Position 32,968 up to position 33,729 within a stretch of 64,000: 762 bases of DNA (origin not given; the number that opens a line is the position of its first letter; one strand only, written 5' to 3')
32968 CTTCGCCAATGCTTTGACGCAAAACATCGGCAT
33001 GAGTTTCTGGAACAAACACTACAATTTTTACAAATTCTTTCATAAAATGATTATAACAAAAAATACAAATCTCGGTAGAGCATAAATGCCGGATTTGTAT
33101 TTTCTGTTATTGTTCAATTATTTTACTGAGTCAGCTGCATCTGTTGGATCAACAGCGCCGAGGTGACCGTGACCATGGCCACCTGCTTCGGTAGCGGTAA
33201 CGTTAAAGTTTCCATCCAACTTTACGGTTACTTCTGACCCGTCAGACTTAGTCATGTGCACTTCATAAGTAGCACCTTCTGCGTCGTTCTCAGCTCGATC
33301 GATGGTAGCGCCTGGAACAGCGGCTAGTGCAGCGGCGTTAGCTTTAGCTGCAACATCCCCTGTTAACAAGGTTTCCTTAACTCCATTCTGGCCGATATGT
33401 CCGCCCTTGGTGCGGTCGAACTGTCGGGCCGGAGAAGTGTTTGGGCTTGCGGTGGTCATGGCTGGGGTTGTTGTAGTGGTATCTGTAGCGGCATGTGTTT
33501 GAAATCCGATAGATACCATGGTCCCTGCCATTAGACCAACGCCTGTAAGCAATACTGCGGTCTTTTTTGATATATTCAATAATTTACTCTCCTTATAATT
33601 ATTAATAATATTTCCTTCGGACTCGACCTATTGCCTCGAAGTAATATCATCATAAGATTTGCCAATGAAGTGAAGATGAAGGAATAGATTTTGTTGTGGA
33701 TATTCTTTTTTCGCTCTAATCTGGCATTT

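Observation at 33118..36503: Four-gene extracytosolic flavinylation / electron-transfer module (FMN-binding protein, ApbE, membrane FAD-NAD(P) oxidoreductase, His-rich PepSY protein)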

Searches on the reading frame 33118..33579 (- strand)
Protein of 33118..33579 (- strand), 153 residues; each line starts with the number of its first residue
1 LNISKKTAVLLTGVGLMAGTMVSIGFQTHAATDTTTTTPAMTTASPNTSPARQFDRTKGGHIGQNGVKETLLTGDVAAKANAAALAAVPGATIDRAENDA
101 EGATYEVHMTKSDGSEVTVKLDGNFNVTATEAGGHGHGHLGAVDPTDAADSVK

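Call 3: search_protein_families(library=pfam, proteins=[window:33118-33579:-], max_evalue=0.01)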
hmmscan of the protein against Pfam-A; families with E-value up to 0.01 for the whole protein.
window:33118-33579:- (153 aa): 1 family
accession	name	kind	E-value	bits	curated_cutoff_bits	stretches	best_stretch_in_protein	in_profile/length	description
PF03413.25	PepSY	-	0.0035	18.1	24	1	79-122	6-50/60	Peptidase propeptide and YPEB domain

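Call 4: search_protein_families(library=ncbifam, proteins=[window:33118-33579:-], max_evalue=0.01)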
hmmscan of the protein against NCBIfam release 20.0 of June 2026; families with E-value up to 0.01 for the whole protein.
window:33118-33579:- (153 aa): 1 family
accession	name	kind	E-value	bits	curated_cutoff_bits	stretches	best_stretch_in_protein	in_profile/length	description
NF051432.1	PepSY_MTB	domain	5.1e-15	55.8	60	1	70-132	36-99/101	PepSY domain-containing protein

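Call 20: find_homologous_proteins(query=window:33118-33579:-, max_evalue=0.001)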
Query window:33118-33579:- (153 aa): 722 proteins with E <= 0.001 among 822 candidates; the best 120 are listed.
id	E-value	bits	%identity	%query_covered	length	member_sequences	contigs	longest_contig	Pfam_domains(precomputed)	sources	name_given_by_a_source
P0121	3.6e-77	275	100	87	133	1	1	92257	-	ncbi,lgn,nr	ncbi:MAG: hypothetical protein JWO40_860 [Candidatus Doudnabacteria bacterium]|nr:hypothetical prote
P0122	6.5e-53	197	57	86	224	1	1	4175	PF03413.26,PF13670.13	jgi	jgi:uncharacterized membrane protein YkoI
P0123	6.2e-48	180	63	67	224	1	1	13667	PF03413.26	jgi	jgi:uncharacterized membrane protein YkoI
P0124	6.8e-48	180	56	79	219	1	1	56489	PF03413.26,PF13670.13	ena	-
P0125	3.4e-47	178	76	43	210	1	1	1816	PF03413.26,PF13670.13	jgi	jgi:uncharacterized membrane protein YkoI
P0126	6.5e-47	177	71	45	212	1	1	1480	PF03413.26,PF13670.13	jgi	jgi:uncharacterized membrane protein YkoI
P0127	7.7e-45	170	60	61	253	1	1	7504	PF03413.26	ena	-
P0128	9.0e-44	167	68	43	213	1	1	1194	PF03413.26,PF13670.13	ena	-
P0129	1.9e-43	166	77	39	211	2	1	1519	PF03413.26,PF13670.13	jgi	jgi:uncharacterized membrane protein YkoI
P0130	3.4e-43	165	78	41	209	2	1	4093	PF03413.26,PF13670.13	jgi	jgi:uncharacterized membrane protein YkoI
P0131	3.9e-43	165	70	45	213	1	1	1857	PF03413.26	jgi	jgi:uncharacterized membrane protein YkoI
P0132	1.1e-42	163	68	43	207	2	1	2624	PF03413.26,PF13670.13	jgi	jgi:uncharacterized membrane protein YkoI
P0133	1.4e-42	163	76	41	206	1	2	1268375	PF03413.26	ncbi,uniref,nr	ncbi:PepSY domain-containing protein [Kribbella jiaozuonensis]|uniref:PepSY domain-containing protei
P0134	1.5e-42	163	70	45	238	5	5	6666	PF03413.26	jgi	jgi:uncharacterized membrane protein YkoI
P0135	2.1e-42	163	64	90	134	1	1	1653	-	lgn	-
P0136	9.8e-42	160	70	45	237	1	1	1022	PF03413.26,PF13670.13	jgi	jgi:uncharacterized membrane protein YkoI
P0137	2.0e-40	156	64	44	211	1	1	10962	PF03413.26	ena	-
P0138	2.9e-40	156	76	43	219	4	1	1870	PF03413.26,PF13670.13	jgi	jgi:uncharacterized membrane protein YkoI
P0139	1.2e-39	154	59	88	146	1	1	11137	-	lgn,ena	-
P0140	1.9e-39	153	74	45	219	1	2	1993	PF03413.26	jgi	jgi:uncharacterized membrane protein YkoI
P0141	3.4e-39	152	65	45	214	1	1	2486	PF03413.26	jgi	-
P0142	1.8e-38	150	67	42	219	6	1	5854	PF03413.26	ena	-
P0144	1.3e-36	144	57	92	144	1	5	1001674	-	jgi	jgi:hypothetical protein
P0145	9.3e-36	141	55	93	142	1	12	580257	-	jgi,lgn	jgi:hypothetical protein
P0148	1.1e-35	141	59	89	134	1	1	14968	-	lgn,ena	-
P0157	1.3e-33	134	62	78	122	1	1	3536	PF03413.26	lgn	-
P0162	4.0e-33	132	57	87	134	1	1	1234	PF03413.26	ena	-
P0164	4.4e-33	132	73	54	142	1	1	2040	PF03413.26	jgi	jgi:uncharacterized membrane protein YkoI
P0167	5.5e-33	132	58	89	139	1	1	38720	-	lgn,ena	-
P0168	6.6e-33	132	56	41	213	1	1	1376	PF03413.26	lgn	-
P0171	1.2e-32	131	53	87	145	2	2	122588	-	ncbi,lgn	-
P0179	3.6e-32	129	65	62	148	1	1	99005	-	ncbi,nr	ncbi:MAG: hypothetical protein JWS12_543 [Candidatus Saccharibacteria bacterium]|nr:hypothetical pro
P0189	8.6e-32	128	59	75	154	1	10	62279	PF03413.26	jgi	jgi:hypothetical protein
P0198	2.3e-31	127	58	82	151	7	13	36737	PF03413.26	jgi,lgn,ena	-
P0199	2.6e-31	127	58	82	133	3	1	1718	PF03413.26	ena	-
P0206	6.2e-31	125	55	84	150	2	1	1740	PF03413.26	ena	-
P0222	2.8e-30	123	57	80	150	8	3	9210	PF03413.26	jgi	jgi:hypothetical protein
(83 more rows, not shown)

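Call 22: find_encoding_contigs(protein=P0179, flank=5000, max_places=2)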
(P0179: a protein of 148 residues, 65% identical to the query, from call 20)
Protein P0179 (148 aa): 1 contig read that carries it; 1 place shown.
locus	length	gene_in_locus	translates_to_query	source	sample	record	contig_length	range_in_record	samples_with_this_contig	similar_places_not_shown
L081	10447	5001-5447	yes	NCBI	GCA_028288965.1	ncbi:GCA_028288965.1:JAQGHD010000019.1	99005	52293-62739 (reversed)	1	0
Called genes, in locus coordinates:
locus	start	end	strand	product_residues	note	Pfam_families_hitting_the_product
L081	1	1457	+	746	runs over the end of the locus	PF06197:DUF998, PF09924:LPG_synthase_C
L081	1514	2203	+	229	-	PF00005:ABC_tran, PF02463:SMC_N (faint), PF13304:AAA_21 (faint)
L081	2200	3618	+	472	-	PF12704:MacB_PCD, PF02687:FtsX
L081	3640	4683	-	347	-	-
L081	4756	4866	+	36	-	-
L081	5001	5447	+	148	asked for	-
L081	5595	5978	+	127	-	PF00903:Glyoxalase, PF22677:Ble-like_N (faint)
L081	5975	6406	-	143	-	PF00293:NUDIX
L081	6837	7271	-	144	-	PF27609:Rv1322 (faint)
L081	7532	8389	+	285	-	PF00152:tRNA-synt_2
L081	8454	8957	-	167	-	PF00300:His_Phos_1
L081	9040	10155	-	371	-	PF02353:CMAS, PF13489:Methyltransf_23, PF08241:Methyltransf_11, PF08242:Methyltransf_12, PF13649:Methyltransf_25, PF13847:Methyltransf_31 (weak)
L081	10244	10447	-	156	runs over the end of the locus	-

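Call 23: find_encoding_contigs(protein=P0144, flank=5000, max_places=2)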
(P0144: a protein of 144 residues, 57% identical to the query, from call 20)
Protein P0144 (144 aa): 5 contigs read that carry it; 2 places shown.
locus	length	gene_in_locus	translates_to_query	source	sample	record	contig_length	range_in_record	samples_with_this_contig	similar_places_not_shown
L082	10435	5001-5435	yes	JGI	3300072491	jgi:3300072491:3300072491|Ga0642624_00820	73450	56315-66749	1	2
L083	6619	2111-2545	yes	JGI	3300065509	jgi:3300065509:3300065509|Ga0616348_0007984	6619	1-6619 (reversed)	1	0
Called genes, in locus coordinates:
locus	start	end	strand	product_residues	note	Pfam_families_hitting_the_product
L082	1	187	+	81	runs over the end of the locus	PF01541:GIY-YIG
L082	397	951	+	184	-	PF01928:CYTH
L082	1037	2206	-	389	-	PF01916:DS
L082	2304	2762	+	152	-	PF01878:EVE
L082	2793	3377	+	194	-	PF10755:DUF2585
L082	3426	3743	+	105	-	-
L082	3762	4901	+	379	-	-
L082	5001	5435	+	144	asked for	-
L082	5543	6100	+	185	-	PF04542:Sigma70_r2, PF08281:Sigma70_r4_2, PF04545:Sigma70_r4 (weak)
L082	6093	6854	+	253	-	-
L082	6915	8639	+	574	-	PF25919:BSH_CusB (faint), PF00364:Biotin_lipoyl (faint), PF25917:BSH_RND, PF25973:BSH_CzcB, PF25954:Beta-barrel_RND_2, PF25990:Beta-barrel_YknX, PF25989:YknX_C (faint)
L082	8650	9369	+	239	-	PF02463:SMC_N (faint), PF00005:ABC_tran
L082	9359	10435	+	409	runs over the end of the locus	PF12704:MacB_PCD, PF02687:FtsX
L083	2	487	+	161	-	?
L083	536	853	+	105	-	-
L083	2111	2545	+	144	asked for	-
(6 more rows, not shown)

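Call 24: find_encoding_contigs(protein=P0171, flank=5000, max_places=2)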
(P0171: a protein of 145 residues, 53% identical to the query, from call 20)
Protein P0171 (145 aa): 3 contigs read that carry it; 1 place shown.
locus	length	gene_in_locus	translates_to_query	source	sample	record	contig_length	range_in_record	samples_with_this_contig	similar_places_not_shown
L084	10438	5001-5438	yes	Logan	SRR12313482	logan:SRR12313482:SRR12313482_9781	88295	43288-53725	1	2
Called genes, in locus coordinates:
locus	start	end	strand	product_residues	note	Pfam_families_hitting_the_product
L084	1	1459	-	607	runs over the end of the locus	PF13185:GAF_2, PF01590:GAF, PF13492:GAF_3 (weak), PF00512:HisKA, PF02518:HATPase_c, PF00072:Response_reg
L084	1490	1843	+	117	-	-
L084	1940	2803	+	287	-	PF01872:RibD_C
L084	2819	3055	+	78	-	-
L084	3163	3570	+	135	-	PF00903:Glyoxalase, PF22677:Ble-like_N, PF18029:Glyoxalase_6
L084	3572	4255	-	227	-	-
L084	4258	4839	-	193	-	PF04542:Sigma70_r2, PF08281:Sigma70_r4_2, PF04545:Sigma70_r4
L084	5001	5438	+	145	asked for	-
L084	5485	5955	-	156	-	-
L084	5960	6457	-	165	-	PF03734:YkuD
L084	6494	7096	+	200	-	PF01872:RibD_C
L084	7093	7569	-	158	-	PF08002:DUF1697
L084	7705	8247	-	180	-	PF00300:His_Phos_1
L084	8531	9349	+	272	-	PF03807:F420_oxidored, PF14748:P5CR_dimer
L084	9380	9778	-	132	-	PF01042:Ribonuc_L-PSP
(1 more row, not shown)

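Call 39: find_encoding_contigs(protein=P0139, flank=5000, max_places=2)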
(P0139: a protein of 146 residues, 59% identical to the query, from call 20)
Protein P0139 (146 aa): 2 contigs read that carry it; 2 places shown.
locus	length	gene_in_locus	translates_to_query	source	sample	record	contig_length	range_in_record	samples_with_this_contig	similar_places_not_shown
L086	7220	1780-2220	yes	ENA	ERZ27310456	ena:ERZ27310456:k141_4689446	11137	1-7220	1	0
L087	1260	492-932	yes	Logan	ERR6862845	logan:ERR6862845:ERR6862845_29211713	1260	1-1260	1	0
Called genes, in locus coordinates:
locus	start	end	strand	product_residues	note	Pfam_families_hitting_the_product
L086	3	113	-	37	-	?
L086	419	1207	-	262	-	-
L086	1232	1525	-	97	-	-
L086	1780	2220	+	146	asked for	-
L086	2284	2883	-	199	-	PF23477:zf_Tbcl_2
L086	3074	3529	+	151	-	PF12802:MarR_2, PF01047:MarR, PF13412:HTH_24 (faint), PF13463:HTH_27, PF09339:HTH_IclR (weak)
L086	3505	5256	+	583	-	PF00664:ABC_membrane, PF00005:ABC_tran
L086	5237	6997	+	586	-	PF00664:ABC_membrane, PF00005:ABC_tran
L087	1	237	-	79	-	?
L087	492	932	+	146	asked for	-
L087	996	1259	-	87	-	?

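Call 63: find_encoding_contigs(protein=P0148, flank=5000, max_places=1)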
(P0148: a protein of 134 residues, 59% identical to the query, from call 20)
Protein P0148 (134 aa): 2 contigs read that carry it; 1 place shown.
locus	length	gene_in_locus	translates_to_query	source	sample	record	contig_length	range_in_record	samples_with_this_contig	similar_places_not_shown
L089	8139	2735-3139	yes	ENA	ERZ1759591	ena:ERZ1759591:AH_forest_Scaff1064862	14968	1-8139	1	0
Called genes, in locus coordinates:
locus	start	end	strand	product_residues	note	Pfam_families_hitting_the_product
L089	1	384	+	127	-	?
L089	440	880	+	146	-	PF01243:PNPOx_N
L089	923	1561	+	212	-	PF06197:DUF998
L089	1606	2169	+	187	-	PF04542:Sigma70_r2, PF08281:Sigma70_r4_2, PF04545:Sigma70_r4 (weak)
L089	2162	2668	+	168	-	-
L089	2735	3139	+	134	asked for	-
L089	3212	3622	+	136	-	-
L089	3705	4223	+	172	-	PF07610:DUF1573, PF22544:HYDIN_VesB_CFA65-like_Ig (faint)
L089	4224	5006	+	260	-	PF11139:SfLAP (weak)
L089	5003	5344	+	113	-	-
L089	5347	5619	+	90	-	PF02583:Trns_repr_metal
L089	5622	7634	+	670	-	PF00122:E1-E2_ATPase, PF00702:Hydrolase, PF08282:Hydrolase_3 (faint)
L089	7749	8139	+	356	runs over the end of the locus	PF10648:Gmad2, PF10646:Germane (weak)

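Call 64: find_encoding_contigs(protein=P0167, flank=5000, max_places=1)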
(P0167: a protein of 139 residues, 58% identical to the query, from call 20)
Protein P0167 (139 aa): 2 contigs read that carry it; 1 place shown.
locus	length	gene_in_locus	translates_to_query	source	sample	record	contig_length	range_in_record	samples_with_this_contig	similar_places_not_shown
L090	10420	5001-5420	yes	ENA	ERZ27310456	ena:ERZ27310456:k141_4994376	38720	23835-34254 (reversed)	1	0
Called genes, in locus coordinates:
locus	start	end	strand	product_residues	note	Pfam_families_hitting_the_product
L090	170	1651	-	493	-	PF00175:NAD_binding_1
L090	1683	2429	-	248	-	PF02424:ApbE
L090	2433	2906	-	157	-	PF04205:FMN_bind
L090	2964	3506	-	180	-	-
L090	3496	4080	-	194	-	PF04542:Sigma70_r2, PF08281:Sigma70_r4_2, PF04545:Sigma70_r4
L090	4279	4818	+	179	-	-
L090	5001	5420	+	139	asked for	-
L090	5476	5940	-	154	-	PF01878:EVE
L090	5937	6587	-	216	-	PF14907:NTP_transf_5 (weak), PF10706:Aminoglyc_resit (faint)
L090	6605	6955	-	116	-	PF09966:DUF2200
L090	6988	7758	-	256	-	PF03988:DUF347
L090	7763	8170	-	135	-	-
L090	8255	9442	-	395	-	PF09992:NAGPA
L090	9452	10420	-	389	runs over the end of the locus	-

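Call 65: find_encoding_contigs(protein=P0145, flank=5000, max_places=1)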
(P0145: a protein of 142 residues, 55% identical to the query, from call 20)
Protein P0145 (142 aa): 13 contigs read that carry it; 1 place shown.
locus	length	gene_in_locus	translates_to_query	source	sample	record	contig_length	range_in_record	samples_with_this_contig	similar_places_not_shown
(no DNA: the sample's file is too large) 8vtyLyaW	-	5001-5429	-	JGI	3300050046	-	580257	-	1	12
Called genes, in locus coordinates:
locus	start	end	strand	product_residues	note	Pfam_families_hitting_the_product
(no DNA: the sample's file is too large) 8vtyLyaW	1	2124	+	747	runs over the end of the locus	PF00404:Dockerin_1 (faint)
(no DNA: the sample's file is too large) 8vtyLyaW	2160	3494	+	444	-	PF00270:DEAD, PF04851:ResIII, PF00271:Helicase_C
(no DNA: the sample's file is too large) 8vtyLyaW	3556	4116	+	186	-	PF04542:Sigma70_r2, PF08281:Sigma70_r4_2, PF04545:Sigma70_r4 (weak)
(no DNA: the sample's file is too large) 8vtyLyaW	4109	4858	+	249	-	-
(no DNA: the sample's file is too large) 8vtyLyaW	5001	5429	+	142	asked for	-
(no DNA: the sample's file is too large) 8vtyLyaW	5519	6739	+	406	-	PF02073:Peptidase_M29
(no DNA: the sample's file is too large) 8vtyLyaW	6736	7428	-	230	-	PF02557:VanY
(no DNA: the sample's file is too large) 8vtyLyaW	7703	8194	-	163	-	PF01988:VIT1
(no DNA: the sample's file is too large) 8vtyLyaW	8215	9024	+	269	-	-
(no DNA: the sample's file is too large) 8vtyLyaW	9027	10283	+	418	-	-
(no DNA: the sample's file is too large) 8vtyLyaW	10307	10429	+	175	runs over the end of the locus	-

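Call 77: predict_structure(alignment_id=A2)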
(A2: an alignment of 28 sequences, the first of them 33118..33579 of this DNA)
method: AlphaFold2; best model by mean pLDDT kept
length: 153 residues; sequences in the alignment: 28
mean_pLDDT: 70.3   pTM: 0.54
mean pLDDT of the five models: 70.3, 70.3, 70.3, 69.4, 68.2
residues with pLDDT >= 90: 59; 70-90: 17; 50-70: 24; < 50: 53
segments of 3 or more residues with pLDDT < 50: 1-49, 137-139
pLDDT, mean of each block of 10 residues (from residue 1): 46 42 39 44 43 66 84 97 98 94 93 95 97 64 57 59
secondary structure, 60 per line:
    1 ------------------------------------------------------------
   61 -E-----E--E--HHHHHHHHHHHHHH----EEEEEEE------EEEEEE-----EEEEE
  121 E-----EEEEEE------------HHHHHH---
elements in order: H74-87 E92-98 E105-110 E116-121 E127-132 H145-150

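Call 79: fold_search(model_id=the predicted structure, library=pdb)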
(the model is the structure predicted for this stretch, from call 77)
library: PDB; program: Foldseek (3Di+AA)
matches with E <= 10: 519; with E <= 0.001: 1
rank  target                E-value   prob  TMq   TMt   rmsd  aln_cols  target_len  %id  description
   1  2lra_MODEL_1_A        2.5e-04  1.00  0.37  0.63   2.9        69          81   43  NMR Structure of Signal Sequence Deleted (SSD) Rv0603 Protein from Mycobacterium tuberculosis without N-termin (released 2013-05-22)
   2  7ath                  9.5e-03  1.00  0.37  0.41  11.8       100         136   19  Crystal structure of UipA (released 2021-10-06)
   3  2kgy_MODEL_1_A        3.4e-02  0.84  0.21  0.31   7.6        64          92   44  Solution structure of Rv0603 protein from Mycobacterium tuberculosis H37Rv (released 2010-03-31)
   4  3u1w_A                2.8e-01  0.94  0.35  0.22   3.2        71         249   15  Crystal structure of a Calcium binding protein (BDI_1975) from Parabacteroides distasonis ATCC 8503 at 2.00 A resoluti (released 2012-01-25)
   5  4fr9                  4.1e-01  0.72  0.33  0.36   4.0        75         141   13  Crystal structure of a BLIP-like protein (BF1215) from Bacteroides fragilis NCTC 9343 at 1.20 A resolution (released 2012-10-24)
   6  7agv_B                5.5e-01  0.25  0.18  0.17   8.4        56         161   12  High-resolution structure of the K+/H+ antiporter subunit KhtT in complex with c-di-AMP (released 2021-03-31)
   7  7abw_B                6.2e-01  0.66  0.29  0.13   5.5        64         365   12  Crystal structure of siderophore reductase FoxB (released 2021-09-01)
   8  3ep4_A                7.0e-01  0.30  0.22  0.15   4.9        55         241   25  Human AdoMetDC E256Q mutant with no putrescine bound (released 2008-12-23)
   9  7lbm_n                7.4e-01  0.47  0.26  0.16   4.7        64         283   17  Structure of the human Mediator-bound transcription pre-initiation complex (released 2021-03-24)
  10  3db7                  7.4e-01  0.38  0.23  0.27   3.5        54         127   18  Crystal structure of a putative calcium-regulated periplasmic protein (bt0923) from bacteroides thetaiotaomicron at 1.40 (released 2008-10-28)
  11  3bid_B                7.9e-01  0.38  0.19  0.45  12.2        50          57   16  Crystal structure of the NMB1088 protein from Neisseria meningitidis. Northeast Structural Genomics Consortium target  (released 2007-12-18)
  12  3owu_A                7.9e-01  0.11  0.15  0.17   6.8        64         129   12  Crystal Structure of Ketosteroid Isomerase D40N/C69S/C81S/C97S/F86C-CN from P. putida with Bound Equilenin (released 2011-09-21)
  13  6j4g_B                8.4e-01  0.63  0.25  0.60   5.3        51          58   10  Crystal structure of the AtWRKY33 domain (released 2020-01-15)
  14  4qvs                  8.4e-01  0.35  0.21  0.16   8.4        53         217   17  2.1 Angstrom resolution crystal structure of S-layer domain-containing protein (residues 221-444) from Clostridium therm (released 2014-07-30)
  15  3dz3_A                8.4e-01  0.35  0.23  0.16   4.5        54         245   26  Human AdoMetDC F223A mutant with covalently bound S-Adenosylmethionine methyl ester (released 2009-03-10)
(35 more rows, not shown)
